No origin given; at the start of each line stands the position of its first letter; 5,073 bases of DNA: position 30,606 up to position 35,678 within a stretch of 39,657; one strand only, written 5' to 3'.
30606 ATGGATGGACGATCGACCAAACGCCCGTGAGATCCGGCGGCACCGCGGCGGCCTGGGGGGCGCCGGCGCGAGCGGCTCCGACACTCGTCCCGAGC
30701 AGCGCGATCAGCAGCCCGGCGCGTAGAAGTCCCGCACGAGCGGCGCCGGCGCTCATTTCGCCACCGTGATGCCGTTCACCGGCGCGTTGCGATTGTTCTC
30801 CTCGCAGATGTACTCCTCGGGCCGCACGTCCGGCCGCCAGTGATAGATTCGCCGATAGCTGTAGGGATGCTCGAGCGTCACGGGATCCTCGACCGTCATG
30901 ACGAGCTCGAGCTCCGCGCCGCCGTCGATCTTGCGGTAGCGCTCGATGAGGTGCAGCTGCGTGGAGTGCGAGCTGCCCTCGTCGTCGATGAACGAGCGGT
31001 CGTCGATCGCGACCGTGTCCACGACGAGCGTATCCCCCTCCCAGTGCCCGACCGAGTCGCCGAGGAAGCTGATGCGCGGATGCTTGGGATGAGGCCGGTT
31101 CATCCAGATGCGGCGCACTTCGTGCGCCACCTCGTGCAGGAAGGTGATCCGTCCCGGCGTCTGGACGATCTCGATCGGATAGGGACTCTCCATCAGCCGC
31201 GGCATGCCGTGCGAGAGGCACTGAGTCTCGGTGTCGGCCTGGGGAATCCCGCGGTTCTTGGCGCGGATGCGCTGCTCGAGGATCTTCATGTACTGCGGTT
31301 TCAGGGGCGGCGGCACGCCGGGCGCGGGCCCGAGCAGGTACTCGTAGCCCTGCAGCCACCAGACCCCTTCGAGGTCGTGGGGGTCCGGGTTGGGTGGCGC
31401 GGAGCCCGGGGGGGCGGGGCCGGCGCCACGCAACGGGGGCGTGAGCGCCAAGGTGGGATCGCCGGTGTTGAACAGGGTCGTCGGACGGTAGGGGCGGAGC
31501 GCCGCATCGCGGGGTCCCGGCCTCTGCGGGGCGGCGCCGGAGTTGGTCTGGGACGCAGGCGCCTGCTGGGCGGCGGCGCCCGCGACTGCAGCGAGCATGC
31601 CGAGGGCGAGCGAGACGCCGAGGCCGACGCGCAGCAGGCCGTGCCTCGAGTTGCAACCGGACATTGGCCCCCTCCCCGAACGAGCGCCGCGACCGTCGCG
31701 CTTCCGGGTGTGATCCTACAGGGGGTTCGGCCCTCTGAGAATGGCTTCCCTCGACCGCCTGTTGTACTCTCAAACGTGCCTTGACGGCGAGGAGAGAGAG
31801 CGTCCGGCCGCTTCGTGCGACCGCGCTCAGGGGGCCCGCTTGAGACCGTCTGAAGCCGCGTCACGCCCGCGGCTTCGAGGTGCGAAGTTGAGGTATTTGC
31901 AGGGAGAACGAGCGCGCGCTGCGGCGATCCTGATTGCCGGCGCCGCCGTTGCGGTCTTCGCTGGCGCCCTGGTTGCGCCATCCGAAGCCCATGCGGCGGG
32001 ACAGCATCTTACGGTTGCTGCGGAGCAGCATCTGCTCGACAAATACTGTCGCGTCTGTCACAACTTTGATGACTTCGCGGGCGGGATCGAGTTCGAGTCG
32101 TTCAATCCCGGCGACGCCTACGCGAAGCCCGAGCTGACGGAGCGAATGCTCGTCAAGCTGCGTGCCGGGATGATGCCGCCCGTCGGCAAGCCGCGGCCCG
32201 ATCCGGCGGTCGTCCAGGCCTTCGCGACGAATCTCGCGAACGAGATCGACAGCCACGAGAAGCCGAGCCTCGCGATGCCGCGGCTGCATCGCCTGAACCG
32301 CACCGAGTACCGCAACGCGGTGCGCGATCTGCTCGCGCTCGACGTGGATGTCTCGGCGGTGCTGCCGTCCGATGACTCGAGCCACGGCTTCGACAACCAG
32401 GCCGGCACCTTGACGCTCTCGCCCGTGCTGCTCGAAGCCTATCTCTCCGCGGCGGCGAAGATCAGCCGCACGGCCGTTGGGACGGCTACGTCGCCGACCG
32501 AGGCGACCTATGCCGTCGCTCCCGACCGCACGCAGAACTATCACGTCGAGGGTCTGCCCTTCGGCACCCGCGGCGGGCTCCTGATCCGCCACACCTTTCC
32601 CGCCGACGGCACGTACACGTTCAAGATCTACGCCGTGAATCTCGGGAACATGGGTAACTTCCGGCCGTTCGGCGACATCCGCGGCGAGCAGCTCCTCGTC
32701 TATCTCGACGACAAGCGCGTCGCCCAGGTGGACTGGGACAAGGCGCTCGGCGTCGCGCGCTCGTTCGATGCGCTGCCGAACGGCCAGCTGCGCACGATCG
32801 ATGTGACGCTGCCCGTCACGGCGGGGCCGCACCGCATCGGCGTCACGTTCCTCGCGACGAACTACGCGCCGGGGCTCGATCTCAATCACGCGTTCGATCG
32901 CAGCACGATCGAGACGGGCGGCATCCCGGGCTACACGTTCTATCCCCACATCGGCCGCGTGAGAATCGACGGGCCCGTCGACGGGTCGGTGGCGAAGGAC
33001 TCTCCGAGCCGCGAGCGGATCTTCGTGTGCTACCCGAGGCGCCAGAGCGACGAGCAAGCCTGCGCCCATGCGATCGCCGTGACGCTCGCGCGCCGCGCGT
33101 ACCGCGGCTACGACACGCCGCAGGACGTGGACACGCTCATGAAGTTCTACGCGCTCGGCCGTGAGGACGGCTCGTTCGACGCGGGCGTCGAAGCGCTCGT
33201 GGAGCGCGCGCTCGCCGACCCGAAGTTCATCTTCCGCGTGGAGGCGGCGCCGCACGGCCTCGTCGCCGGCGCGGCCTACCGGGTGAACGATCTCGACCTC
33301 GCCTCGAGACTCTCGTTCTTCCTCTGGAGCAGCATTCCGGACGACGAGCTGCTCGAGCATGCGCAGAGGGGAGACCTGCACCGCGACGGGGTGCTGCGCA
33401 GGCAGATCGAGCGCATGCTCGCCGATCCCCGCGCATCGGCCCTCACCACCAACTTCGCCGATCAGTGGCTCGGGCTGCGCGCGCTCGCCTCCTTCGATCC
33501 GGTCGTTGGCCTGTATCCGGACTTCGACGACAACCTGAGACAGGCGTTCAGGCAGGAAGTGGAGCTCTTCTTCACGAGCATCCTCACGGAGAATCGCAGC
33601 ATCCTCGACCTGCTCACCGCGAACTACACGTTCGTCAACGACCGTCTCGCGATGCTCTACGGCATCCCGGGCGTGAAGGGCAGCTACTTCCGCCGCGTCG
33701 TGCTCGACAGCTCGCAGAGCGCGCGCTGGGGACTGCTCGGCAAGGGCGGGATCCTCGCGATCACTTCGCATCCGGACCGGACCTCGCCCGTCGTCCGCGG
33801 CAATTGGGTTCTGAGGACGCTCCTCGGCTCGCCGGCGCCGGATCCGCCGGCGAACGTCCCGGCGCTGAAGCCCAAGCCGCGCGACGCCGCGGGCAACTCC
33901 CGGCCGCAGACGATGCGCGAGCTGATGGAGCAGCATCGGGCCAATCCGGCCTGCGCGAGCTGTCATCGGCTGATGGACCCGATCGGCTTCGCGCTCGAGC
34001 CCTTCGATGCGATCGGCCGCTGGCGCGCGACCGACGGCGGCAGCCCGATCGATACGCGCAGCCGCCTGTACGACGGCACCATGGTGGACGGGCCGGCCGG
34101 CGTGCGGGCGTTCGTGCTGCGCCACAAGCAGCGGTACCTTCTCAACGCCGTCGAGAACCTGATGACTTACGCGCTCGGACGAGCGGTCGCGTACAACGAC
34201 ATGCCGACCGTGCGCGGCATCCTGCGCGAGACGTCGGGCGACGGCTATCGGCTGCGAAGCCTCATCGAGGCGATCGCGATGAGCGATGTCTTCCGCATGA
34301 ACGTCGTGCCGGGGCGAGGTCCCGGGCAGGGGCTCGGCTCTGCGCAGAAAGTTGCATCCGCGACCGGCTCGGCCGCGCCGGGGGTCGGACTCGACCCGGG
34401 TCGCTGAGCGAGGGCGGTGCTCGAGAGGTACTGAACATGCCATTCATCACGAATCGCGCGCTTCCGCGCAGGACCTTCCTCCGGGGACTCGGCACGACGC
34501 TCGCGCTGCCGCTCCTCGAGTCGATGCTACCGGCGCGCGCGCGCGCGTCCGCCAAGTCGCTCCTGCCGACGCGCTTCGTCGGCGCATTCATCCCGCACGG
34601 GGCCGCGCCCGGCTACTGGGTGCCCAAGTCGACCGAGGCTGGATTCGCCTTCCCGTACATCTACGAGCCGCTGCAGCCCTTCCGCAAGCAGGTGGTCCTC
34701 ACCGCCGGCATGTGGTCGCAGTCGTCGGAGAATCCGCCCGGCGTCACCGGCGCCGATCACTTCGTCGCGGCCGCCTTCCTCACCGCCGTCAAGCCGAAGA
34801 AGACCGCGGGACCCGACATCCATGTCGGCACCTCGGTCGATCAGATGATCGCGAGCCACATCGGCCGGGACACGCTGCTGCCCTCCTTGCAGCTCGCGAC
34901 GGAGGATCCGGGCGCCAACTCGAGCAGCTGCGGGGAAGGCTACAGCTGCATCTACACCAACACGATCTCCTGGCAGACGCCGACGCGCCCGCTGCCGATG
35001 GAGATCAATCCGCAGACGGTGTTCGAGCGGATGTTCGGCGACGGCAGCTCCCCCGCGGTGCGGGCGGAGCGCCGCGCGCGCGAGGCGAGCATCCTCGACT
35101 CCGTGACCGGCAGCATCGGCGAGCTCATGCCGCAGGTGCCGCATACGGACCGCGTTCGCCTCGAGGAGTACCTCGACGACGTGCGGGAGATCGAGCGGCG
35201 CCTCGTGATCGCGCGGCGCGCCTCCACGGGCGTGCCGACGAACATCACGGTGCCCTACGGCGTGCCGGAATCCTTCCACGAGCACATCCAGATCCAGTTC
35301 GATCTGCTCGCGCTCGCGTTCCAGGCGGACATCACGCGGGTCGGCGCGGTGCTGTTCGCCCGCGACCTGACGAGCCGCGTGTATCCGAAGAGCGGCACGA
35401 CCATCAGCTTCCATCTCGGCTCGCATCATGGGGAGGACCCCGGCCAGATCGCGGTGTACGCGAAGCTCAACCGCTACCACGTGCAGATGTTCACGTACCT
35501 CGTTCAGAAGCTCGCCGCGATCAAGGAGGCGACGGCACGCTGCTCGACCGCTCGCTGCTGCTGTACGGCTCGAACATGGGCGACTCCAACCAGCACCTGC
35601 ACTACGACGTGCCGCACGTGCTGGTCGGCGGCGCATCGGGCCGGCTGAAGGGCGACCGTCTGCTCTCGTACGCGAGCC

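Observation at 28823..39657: Eleven-kb cluster of exported proteins of unknown function with redox hallmarks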

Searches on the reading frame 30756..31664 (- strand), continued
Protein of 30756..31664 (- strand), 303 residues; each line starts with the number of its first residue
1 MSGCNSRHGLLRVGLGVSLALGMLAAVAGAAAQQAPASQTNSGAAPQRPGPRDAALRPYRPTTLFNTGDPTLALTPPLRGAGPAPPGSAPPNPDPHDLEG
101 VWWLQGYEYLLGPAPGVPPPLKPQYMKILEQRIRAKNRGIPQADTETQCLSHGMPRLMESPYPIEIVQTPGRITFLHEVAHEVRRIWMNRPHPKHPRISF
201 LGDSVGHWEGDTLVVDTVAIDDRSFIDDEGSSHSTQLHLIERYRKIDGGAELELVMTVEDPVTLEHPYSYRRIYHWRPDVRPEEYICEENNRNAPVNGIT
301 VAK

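Call 92: search_protein_families(library=pfam, proteins=[L072:11625-12038:-, L084:9477-9947:+, L064:9216-9611:+, L078:9105-9581:+, L035:9175-9759:+, L057:485-1078:-, L047:4649-5083:-, L028:397-927:+], max_evalue=0.01)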
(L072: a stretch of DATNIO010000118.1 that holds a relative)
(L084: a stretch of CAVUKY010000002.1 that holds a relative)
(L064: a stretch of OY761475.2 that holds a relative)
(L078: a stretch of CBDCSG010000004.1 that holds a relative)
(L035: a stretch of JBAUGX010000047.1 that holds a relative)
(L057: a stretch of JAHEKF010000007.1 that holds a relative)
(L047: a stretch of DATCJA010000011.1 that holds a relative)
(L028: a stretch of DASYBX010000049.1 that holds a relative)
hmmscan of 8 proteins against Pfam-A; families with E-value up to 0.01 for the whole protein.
L072:11625-12038:- (138 aa): 1 family
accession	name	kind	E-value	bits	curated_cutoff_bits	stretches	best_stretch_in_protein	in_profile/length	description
PF19649.4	DUF6152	-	1.2e-26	93.1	27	1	27-117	4-94/98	Family of unknown function (DUF6152)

L084:9477-9947:+ (157 aa): 1 family
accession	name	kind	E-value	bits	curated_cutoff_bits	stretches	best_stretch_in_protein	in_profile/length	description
PF19649.4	DUF6152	-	2.9e-28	98.2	27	1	37-128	5-95/98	Family of unknown function (DUF6152)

L064:9216-9611:+ (132 aa): 1 family
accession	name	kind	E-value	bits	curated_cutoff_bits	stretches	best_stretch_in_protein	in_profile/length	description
PF19649.4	DUF6152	-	9.7e-32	109.4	27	1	16-106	5-94/98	Family of unknown function (DUF6152)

L078:9105-9581:+ (159 aa): 1 family
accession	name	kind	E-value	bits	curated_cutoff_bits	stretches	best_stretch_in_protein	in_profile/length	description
PF19649.4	DUF6152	-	3.4e-31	107.7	27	1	43-134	5-95/98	Family of unknown function (DUF6152)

L035:9175-9759:+ (195 aa): 1 family
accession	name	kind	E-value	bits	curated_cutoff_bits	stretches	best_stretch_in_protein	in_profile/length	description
PF19649.4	DUF6152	-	4.6e-32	110.4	27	1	71-164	3-95/98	Family of unknown function (DUF6152)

L057:485-1078:- (198 aa): 1 family
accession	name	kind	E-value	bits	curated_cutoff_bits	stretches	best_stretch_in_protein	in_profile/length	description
PF19649.4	DUF6152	-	9.9e-20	70.9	27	1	85-174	4-91/98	Family of unknown function (DUF6152)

L047:4649-5083:- (145 aa): 1 family
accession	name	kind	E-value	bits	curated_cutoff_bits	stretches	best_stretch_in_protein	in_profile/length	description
PF19649.4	DUF6152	-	1e-18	67.6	27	1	31-126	3-96/98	Family of unknown function (DUF6152)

L028:397-927:+ (177 aa): 1 family
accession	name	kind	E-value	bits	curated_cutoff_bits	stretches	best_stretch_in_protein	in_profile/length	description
PF19649.4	DUF6152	-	2.5e-15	56.8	27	1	39-140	3-96/98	Family of unknown function (DUF6152)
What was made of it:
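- On DUF6152: Ten distant neighbours of A/B genes score 57-126 bits (call 92).
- Ten distant DUF6152-like ORFs all pass the Pfam cut-off (call 92).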

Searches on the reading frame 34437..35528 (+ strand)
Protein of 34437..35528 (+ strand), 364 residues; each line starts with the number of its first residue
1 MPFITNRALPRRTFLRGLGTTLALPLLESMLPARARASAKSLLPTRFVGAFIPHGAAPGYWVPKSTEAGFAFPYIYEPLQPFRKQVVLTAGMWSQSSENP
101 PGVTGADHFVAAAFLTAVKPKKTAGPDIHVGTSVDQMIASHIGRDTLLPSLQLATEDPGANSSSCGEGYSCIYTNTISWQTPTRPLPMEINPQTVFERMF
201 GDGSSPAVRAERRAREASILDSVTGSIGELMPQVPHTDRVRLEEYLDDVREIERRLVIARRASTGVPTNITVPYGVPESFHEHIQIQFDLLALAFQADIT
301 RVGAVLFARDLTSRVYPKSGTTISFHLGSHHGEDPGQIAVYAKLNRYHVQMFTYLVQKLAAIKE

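Call 7: search_protein_families(library=pfam, proteins=[window:34437-35528:+], max_evalue=0.01)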
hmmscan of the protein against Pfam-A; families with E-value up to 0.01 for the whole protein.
window:34437-35528:+ (364 aa): 1 family
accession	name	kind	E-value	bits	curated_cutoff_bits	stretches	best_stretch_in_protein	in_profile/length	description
PF07586.16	HXXSHH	-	5.2e-79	266.5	30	1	46-352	1-306/307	Protein of unknown function (DUF1552)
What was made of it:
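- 34437..35779 (+): DUF1552 (HXXSHH) protein with the Tat signal RRTFLRG. It would be 447 aa if intact. In this window a single-G deletion near 35527-35530 shifts the frame. PF07586 E 5e-79 (call 7).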

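Call 8: search_protein_families(library=ncbifam, proteins=[window:34437-35528:+], max_evalue=0.01)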
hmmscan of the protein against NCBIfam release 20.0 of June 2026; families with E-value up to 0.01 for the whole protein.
window:34437-35528:+ (364 aa): 0 families
